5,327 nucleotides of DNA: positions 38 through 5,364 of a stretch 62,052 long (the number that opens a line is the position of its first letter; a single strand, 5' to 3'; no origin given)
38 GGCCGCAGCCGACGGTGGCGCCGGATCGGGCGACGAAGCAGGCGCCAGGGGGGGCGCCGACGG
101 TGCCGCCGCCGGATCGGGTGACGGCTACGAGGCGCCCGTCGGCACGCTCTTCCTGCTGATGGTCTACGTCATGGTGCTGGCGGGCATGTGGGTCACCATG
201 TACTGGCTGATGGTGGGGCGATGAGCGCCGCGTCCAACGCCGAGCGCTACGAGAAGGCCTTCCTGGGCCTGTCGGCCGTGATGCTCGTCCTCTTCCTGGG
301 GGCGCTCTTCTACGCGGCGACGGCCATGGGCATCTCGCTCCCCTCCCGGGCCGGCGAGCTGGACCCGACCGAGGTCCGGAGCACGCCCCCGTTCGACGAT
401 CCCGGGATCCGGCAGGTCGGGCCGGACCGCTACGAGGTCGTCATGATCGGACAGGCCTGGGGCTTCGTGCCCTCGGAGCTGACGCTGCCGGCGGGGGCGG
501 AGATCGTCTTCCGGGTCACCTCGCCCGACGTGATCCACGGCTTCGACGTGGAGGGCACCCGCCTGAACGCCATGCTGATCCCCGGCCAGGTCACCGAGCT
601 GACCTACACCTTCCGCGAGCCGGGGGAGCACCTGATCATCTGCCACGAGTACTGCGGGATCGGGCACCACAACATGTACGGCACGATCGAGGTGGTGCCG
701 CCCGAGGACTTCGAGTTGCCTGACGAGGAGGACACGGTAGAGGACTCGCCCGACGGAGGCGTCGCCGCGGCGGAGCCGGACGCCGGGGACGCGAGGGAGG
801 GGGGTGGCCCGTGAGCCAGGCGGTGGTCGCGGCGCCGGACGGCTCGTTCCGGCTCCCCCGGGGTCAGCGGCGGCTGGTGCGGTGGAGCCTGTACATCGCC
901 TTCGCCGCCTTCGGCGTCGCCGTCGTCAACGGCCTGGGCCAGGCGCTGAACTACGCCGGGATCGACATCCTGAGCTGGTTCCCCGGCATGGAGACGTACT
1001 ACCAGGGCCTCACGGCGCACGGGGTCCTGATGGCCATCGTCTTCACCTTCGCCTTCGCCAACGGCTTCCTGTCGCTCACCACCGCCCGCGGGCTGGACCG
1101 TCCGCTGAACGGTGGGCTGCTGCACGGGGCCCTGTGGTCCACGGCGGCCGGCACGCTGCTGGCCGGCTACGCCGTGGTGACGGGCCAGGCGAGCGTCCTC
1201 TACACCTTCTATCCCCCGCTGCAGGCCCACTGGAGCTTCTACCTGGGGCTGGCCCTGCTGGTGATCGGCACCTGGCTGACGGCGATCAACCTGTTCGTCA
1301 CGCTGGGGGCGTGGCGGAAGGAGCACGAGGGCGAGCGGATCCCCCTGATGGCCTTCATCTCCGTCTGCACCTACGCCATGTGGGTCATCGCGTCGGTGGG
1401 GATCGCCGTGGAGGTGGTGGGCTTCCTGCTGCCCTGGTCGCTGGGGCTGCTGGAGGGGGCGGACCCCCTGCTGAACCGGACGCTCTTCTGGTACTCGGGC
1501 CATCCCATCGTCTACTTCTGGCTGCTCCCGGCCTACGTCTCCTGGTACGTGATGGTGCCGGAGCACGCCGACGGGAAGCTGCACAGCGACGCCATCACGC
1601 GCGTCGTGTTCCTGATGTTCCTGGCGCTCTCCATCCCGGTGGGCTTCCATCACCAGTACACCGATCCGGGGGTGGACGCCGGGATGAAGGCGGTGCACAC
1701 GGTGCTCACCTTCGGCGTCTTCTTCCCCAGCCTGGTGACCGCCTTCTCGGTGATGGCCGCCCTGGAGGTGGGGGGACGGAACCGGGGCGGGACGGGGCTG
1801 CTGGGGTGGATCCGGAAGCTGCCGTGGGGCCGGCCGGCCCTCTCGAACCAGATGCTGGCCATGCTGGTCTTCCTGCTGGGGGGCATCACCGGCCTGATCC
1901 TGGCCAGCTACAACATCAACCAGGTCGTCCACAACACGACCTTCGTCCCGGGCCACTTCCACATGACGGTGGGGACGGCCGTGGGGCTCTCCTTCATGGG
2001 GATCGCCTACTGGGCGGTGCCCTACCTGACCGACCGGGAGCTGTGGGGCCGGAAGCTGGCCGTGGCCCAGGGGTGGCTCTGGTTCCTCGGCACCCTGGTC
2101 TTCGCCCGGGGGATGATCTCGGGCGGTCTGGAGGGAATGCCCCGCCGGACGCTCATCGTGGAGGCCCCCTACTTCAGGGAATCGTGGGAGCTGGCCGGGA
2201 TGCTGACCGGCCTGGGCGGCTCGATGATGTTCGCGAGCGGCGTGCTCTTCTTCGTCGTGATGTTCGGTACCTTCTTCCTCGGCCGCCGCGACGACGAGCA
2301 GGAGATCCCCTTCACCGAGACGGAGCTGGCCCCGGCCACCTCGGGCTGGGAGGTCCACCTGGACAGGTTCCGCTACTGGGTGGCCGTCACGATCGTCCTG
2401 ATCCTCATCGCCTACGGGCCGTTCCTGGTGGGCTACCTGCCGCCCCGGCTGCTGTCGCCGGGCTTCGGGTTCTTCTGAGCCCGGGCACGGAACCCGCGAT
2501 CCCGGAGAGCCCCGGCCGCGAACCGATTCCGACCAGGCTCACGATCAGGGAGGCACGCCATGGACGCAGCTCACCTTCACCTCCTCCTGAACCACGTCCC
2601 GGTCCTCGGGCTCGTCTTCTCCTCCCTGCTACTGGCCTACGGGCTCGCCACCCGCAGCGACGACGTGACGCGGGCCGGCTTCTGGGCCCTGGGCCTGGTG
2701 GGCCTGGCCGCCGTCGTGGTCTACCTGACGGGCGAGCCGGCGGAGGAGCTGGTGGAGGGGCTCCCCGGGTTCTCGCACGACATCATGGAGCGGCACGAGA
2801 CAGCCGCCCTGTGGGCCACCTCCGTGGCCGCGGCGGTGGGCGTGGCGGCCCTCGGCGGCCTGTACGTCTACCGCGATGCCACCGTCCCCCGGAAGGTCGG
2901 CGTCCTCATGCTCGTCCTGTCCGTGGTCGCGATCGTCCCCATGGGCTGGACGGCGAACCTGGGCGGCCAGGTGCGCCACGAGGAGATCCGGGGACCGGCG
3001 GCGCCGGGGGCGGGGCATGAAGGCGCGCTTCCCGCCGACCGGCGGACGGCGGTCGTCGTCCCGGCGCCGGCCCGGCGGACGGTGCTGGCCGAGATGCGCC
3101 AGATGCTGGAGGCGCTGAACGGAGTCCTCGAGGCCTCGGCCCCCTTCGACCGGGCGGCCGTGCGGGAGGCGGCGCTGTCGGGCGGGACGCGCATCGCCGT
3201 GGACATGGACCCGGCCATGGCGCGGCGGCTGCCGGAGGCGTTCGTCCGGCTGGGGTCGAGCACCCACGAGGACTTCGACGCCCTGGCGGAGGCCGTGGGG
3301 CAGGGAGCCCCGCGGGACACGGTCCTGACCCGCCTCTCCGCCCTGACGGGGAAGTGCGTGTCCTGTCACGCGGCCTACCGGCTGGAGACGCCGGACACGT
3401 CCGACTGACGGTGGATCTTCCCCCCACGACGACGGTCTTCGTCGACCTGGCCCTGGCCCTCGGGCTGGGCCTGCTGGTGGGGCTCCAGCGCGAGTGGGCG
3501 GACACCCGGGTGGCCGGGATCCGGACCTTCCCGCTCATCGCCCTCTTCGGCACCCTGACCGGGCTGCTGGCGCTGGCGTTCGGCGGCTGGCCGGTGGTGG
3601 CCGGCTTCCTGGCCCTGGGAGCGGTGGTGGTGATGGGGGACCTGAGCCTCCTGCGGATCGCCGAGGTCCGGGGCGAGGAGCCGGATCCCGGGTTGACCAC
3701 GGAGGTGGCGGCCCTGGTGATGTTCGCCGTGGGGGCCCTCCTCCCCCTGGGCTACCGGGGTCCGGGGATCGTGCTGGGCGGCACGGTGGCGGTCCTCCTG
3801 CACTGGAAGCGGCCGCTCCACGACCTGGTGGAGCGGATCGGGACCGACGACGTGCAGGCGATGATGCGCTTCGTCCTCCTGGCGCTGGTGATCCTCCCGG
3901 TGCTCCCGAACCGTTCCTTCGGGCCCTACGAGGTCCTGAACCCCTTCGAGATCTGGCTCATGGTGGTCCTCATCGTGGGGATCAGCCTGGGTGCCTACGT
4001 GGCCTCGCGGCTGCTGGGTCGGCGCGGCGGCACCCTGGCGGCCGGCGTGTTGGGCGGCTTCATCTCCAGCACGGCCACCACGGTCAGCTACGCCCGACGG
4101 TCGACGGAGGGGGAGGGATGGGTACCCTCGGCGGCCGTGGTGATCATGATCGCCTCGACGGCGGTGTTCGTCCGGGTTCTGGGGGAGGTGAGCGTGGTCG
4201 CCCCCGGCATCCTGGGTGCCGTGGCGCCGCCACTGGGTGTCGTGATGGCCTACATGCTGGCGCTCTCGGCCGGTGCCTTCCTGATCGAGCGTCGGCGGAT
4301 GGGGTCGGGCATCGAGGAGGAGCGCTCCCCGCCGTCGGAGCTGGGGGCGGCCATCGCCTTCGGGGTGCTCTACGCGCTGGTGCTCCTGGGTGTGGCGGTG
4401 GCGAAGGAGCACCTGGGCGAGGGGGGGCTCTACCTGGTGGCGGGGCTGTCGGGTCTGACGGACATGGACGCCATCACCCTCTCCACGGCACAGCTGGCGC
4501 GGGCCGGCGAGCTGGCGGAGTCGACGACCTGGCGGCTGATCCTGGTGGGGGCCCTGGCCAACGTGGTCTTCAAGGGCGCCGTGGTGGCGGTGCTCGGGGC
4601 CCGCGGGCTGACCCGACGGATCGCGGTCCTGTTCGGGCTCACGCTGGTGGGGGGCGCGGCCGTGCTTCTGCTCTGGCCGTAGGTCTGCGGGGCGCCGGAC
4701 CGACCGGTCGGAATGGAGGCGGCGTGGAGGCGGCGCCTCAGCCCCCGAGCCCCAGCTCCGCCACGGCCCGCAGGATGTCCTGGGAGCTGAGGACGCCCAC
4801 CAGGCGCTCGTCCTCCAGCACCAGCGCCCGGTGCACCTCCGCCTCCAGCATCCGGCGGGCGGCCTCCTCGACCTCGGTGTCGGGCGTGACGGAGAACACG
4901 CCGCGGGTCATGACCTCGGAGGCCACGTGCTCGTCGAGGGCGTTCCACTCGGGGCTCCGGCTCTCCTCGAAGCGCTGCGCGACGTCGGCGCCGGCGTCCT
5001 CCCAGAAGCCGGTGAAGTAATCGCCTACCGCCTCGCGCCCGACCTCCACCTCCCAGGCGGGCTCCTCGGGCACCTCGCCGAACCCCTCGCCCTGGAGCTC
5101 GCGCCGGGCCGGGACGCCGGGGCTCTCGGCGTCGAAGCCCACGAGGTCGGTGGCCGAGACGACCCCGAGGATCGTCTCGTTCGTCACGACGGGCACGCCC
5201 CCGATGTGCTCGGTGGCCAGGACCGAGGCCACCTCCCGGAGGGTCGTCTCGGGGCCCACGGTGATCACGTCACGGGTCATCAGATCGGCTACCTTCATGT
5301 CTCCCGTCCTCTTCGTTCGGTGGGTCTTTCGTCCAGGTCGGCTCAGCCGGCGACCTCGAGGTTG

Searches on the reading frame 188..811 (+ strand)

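Call 15: search_protein_families(library=pfam, proteins=[window:188-811:+], max_evalue=0.001)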
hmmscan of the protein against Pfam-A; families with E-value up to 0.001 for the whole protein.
window:188-811:+ (208 aa): 2 families
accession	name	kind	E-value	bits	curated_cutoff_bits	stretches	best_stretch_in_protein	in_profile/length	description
PF00116.26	COX2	-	3.8e-08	33.7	22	1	96-169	46-119/120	Cytochrome C oxidase subunit II, periplasmic domain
PF13473.12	Cupredoxin_1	-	0.00026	21.4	27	1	87-153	26-93/104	Cupredoxin-like domain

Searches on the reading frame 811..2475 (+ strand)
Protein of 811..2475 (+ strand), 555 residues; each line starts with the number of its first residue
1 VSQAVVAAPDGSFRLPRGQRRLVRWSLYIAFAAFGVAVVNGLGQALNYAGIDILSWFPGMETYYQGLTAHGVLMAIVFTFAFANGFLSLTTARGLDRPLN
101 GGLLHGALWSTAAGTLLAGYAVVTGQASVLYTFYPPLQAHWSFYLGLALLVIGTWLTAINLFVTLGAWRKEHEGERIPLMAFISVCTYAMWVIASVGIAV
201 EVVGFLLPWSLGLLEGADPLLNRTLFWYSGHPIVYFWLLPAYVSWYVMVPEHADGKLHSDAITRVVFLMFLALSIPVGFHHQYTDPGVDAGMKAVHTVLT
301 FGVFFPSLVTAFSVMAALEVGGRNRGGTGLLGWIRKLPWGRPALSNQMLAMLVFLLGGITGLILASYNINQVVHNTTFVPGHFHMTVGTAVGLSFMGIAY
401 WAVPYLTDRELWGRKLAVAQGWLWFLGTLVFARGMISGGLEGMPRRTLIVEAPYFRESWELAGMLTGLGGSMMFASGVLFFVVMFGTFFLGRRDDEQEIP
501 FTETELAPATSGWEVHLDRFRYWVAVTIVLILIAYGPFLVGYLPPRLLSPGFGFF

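Call 15: search_protein_families(library=pfam, proteins=[window:811-2475:+], max_evalue=0.001)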
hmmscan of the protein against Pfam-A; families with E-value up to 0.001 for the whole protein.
window:811-2475:+ (555 aa): 1 family
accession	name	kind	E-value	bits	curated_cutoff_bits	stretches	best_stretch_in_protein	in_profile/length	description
PF00115.25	COX1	-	6.1e-85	286.1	34.8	1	21-459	1-420/436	Cytochrome C and Quinol oxidase polypeptide I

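Call 31: find_homologous_proteins(query=window:811-2475:+, max_evalue=1e-50)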
Query window:811-2475:+ (555 aa): 6062 proteins with E <= 1e-50 among 8000 candidates; the best 120 are listed.
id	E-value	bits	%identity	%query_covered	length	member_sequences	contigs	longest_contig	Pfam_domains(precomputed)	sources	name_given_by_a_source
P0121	0.0e+0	1250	100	100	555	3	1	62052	PF00115.26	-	-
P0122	0.0e+0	1010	80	100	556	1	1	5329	PF00115.26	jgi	-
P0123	7.0e-294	994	78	99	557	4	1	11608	PF00115.26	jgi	jgi:cytochrome c oxidase subunit 1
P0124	3.8e-293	992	78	100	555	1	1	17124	PF00115.26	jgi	-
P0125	1.6e-292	990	77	100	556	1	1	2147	PF00115.26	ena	-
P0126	3.2e-290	982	78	100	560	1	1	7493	PF00115.26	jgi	jgi:cytochrome c oxidase subunit 1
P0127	3.1e-289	979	77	100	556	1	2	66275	PF00115.26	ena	-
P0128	2.8e-286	969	75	100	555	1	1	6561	PF00115.26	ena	-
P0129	3.9e-284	962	75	100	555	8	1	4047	PF00115.26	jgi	-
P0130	1.2e-275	934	74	100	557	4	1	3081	PF00115.26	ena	-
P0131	7.9e-267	905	73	100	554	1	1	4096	PF00115.26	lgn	-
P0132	3.7e-266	903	73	99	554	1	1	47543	PF00115.26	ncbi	ncbi:MAG: cbb3-type cytochrome c oxidase subunit I [Gemmatimonadota bacterium]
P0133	1.2e-265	901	73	97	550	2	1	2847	PF00115.26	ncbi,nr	ncbi:MAG TPA: cbb3-type cytochrome c oxidase subunit I, partial [Gemmatimonadota bacterium]|nr:cbb3-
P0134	1.3e-261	888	70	99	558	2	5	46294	PF00115.26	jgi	jgi:cytochrome c oxidase subunit 1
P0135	7.1e-261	885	70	100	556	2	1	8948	PF00115.26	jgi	-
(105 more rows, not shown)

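Call 32: find_encoding_contigs(protein=P0127, flank=10000, max_places=3)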
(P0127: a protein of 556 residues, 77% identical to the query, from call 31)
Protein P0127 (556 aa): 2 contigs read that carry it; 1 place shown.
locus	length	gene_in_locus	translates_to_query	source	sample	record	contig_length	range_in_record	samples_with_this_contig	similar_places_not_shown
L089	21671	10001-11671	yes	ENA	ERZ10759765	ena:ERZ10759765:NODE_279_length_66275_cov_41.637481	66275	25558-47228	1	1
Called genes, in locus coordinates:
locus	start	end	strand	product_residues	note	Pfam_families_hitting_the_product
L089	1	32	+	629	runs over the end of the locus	PF00999:Na_H_Exchanger, PF02254:TrkA_N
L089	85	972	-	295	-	PF09678:Caa3_CtaG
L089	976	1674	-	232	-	PF02630:SCO1-SenC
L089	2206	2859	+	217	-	PF07638:Sigma70_ECF (weak), PF04542:Sigma70_r2, PF08281:Sigma70_r4_2, PF04545:Sigma70_r4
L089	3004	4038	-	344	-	PF01137:RTC, PF05189:RTC_insert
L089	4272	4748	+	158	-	PF00571:CBS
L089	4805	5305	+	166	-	PF00571:CBS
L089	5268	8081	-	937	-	PF00690:Cation_ATPase_N, PF00122:E1-E2_ATPase, PF00702:Hydrolase, PF13246:Cation_ATPase, PF08282:Hydrolase_3 (faint), PF00689:Cation_ATPase_C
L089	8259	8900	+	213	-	PF11845:Tll0287-like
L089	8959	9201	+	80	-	-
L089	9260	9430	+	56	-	-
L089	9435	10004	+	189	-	PF00116:COX2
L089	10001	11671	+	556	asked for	PF00115:COX1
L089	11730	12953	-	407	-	PF07730:HisKA_3 (weak), PF02518:HATPase_c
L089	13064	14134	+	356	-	PF00989:PAS, PF13188:PAS_8, PF08448:PAS_4, PF13426:PAS_9, PF24820:Diguanyl_cycl_sensor (weak), PF07730:HisKA_3, PF13581:HATPase_c_2 (weak), PF02518:HATPase_c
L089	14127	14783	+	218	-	PF00072:Response_reg, PF08281:Sigma70_r4_2, PF00196:GerE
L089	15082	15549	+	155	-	PF02433:FixO (faint), PF13442:Cytochrome_CBB3 (weak), PF00034:Cytochrom_C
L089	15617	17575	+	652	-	PF18764:nos_propeller, PF13473:Cupredoxin_1, PF00116:COX2 (faint)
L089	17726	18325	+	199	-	-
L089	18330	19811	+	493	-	PF07602:DUF1565 (faint), PF13229:Beta_helix, PF05048:NosD, PF13229:Beta_helix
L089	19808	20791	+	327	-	PF02463:SMC_N (faint), PF00005:ABC_tran, PF13304:AAA_21 (weak)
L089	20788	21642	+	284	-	PF12679:ABC2_membrane_2, PF12730:ABC2_membrane_4 (weak), PF12698:ABC2_membrane_3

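Call 33: find_encoding_contigs(protein=P0124, flank=10000, max_places=3)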
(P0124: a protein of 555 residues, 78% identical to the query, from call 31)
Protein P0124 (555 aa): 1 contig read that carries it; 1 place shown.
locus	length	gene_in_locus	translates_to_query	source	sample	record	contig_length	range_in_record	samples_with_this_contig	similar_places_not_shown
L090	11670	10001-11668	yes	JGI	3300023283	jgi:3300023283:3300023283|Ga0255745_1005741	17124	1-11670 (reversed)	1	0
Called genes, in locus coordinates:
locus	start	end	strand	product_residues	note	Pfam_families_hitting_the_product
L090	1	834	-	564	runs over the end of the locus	PF13238:AAA_18 (weak), PF13671:AAA_33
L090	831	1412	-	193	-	PF02482:Ribosomal_S30AE, PF00313:CSD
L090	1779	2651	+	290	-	-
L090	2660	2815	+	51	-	-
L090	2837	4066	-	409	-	-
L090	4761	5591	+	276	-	PF02535:Zip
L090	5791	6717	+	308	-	PF00582:Usp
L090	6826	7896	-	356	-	PF08240:ADH_N, PF00107:ADH_zinc_N, PF13602:ADH_zinc_N_2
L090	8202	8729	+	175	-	PF00571:CBS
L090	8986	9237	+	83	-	-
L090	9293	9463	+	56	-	-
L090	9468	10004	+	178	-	PF13473:Cupredoxin_1, PF00116:COX2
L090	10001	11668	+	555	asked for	PF00115:COX1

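Call 79: search_protein_families(library=ncbifam, proteins=[L089:14127-14780:+, L089:13064-14131:+, L089:11733-12953:-, L089:8259-8897:+], max_evalue=0.00001)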
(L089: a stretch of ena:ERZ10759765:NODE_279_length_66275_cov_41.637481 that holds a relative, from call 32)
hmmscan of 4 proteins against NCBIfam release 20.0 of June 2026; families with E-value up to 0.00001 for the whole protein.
L089:14127-14780:+ (218 aa): 75 families (the best 25 are shown)
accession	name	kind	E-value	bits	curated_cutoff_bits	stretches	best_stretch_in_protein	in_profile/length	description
NF007018.1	PRK09483.1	equivalog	3.3e-53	180.6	280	1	5-216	2-210/217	UvrY/SirA/GacA family response regulator transcription factor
NF052445.1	RespRegMctR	equivalog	3.3e-49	167.1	300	1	4-214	1-204/205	two-component system response regulator MctR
NF047785.1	respo_reg_MadR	equivalog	8.1e-47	159.3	300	1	5-215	1-209/209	MadR family response regulator transcription factor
NF007935.0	PRK10651.1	equivalog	1.3e-46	158.5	250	1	2-205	4-206/216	two-component system response regulator NarL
NF011896.0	PRK15369.1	equivalog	3.9e-41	141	242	1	4-215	3-210/211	two component system response regulator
NF007708.0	PRK10403.1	equivalog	1.7e-34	119.1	343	1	3-202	5-201/215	nitrate/nitrite response regulator protein NarP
NF007403.0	PRK09935.1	equivalog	3.4e-30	105.2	271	1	4-211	3-206/210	fimbria biosynthesis transcriptional regulator FimZ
NF007685.0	PRK10360.1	equivalog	1.7e-29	103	258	1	5-207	2-190/196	response regulator transcription factor UhpA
NF007419.0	PRK09958.1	equivalog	3.3e-29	101.9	251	1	8-211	4-200/204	acid-sensing system DNA-binding response regulator EvgA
NF006900.1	PRK09390.1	equivalog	6.9e-28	97.6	255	1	1-213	1-201/203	response regulator FixJ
NF008098.0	PRK10840.1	equivalog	2.7e-24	85.8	235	1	5-208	4-204/216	response regulator transcription factor RcsB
NF041367.1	CheY_Halo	equivalog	6.5e-23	81.3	200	1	7-120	1-112/114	chemotaxis protein CheY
NF001965.0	PRK00742.1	subfamily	8.6e-22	77.8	293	1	3-133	2-142/357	chemotaxis-specific protein-glutamate methyltransferase CheB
NF041830.1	RR_TF_ErdR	exception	2.5e-18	66.6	390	1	6-204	3-200/213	response regulator transcription factor ErdR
NF040749.1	tetrathio_RR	equivalog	1.8e-17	63.7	290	1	8-207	3-186/191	tetrathionate respiration response regulator TtrR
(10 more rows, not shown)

L089:13064-14131:+ (356 aa): 19 families
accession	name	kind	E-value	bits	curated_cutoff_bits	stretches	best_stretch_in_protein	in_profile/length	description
NF052443.1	SensHisKinMctS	equivalog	5.4e-43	147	700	1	134-349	233-449/457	two-component system sensor histidine kinase MctS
NF008649.0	PRK11644.1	equivalog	1.5e-32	113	408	1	138-349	290-497/499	signal transduction histidine-protein kinase/phosphatase UhpB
TIGR00229.1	sensory_box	domain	5.2e-29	100.9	22.9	1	20-139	7-124/126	PAS domain S-box protein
NF008184.0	PRK10935.1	equivalog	7.8e-25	87.5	553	1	150-352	362-563/565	nitrate/nitrite two-component system sensor histidine kinase NarQ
NF052531.1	Strep_LiaS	equivalog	4.2e-22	78.9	450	1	148-347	129-326/328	envelope stress sensor histidine kinase LiaS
NF007896.0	PRK10600.1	equivalog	2.4e-21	76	578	1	150-346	389-583/598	nitrate/nitrite two-component system sensor histidine kinase NarX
NF047786.1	his_kin_MadS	equivalog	1.9e-19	70.1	500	1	145-347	224-434/434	MadS family sensor histidine kinase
NF041777.1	sens_FixL_Rhizob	equivalog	5e-17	61.7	850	1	20-136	125-241/485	sensor protein FixL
NF008468.0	PRK11360.1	equivalog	6.2e-14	51.3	646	1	21-139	271-385/616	two-component system sensor histidine kinase AtoS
NF041593.1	histid_kinase_PdhS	equivalog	2.9e-13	48.7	2000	1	20-149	669-796/1041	cell-division control histidine kinase PdhS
NF047874.1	MASE3_PAS_HK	subfamily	8.1e-12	44.7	560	1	13-152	260-395/655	MASE3 domain-containing sensor histidine kinase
NF008467.0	PRK11359.1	equivalog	7.3e-11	40.8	857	1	31-139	25-133/800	oxygen-sensing cyclic-di-GMP phosphodiesterase DosP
NF047322.1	HK_morpho_MacS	equivalog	1.2e-10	41.2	300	1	129-347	160-367/367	MacS family sensor histidine kinase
TIGR02966.1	phoR_proteo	equivalog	6.5e-10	38.5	334.2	0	20-138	8-111/333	phosphate regulon sensor histidine kinase PhoR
NF052573.1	HisKinEspAMyxo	equivalog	1.1e-09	37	1400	1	22-214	258-452/755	serine histidine kinase EspA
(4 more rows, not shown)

L089:11733-12953:- (407 aa): 8 families
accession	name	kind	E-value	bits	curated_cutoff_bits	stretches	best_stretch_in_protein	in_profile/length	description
NF052443.1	SensHisKinMctS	equivalog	5.2e-36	123.9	700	1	180-394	234-448/457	two-component system sensor histidine kinase MctS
NF008649.0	PRK11644.1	equivalog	1.8e-30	106.2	408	1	170-394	277-496/499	signal transduction histidine-protein kinase/phosphatase UhpB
NF008184.0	PRK10935.1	equivalog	4.3e-19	68.6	553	1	196-397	363-562/565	nitrate/nitrite two-component system sensor histidine kinase NarQ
NF007896.0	PRK10600.1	equivalog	1.7e-17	63.3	578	1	196-395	390-586/598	nitrate/nitrite two-component system sensor histidine kinase NarX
NF047786.1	his_kin_MadS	equivalog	3e-15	56.2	500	1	186-393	220-434/434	MadS family sensor histidine kinase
NF052531.1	Strep_LiaS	equivalog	5.7e-14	52.1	450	1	149-393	88-326/328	envelope stress sensor histidine kinase LiaS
NF040691.1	MtrAB_MtrB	equivalog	4.9e-09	35.7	450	0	293-398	377-496/507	MtrAB system histidine kinase MtrB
NF047322.1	HK_morpho_MacS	equivalog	7.5e-09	35.2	300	1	186-393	172-367/367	MacS family sensor histidine kinase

L089:8259-8897:+ (213 aa): 0 families

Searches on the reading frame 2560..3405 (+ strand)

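Call 15: search_protein_families(library=pfam, proteins=[window:2560-3405:+], max_evalue=0.001)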
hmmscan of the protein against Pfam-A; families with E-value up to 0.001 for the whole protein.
window:2560-3405:+ (282 aa): 2 families
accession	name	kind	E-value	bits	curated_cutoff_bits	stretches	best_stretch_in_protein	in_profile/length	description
PF09990.14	DUF2231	-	2.9e-06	27.8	26.4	1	6-138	4-129/139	Predicted membrane protein (DUF2231)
PF01322.25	Cytochrom_C_2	-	6.5e-06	27.6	26.5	0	225-274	73-121/121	Cytochrome C'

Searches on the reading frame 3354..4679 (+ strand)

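Call 15: search_protein_families(library=pfam, proteins=[window:3354-4679:+], max_evalue=0.001)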
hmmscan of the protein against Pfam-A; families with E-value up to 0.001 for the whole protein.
window:3354-4679:+ (442 aa): 2 families
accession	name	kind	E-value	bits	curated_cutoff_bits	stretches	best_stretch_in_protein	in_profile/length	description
PF13194.11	DUF4010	-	8.3e-56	189.5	30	1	205-415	1-210/210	Domain of unknown function (DUF4010)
PF02308.21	MgtC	-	9.7e-20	71.6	31.4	1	32-157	1-120/121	MgtC family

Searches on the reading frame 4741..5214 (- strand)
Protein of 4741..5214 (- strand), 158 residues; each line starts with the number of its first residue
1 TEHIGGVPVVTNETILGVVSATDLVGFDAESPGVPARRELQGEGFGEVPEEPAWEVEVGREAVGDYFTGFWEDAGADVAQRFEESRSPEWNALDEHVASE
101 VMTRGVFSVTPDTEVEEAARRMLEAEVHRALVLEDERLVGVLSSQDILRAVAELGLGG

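Call 13: search_protein_families(library=pfam, proteins=[window:4741-5214:-], max_evalue=0.01)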
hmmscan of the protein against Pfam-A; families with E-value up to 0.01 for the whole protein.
window:4741-5214:- (158 aa): 1 family
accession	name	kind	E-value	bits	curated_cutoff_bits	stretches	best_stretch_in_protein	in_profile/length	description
PF00571.33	CBS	-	3.5e-20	72.5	24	2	98-152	1-56/57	CBS domain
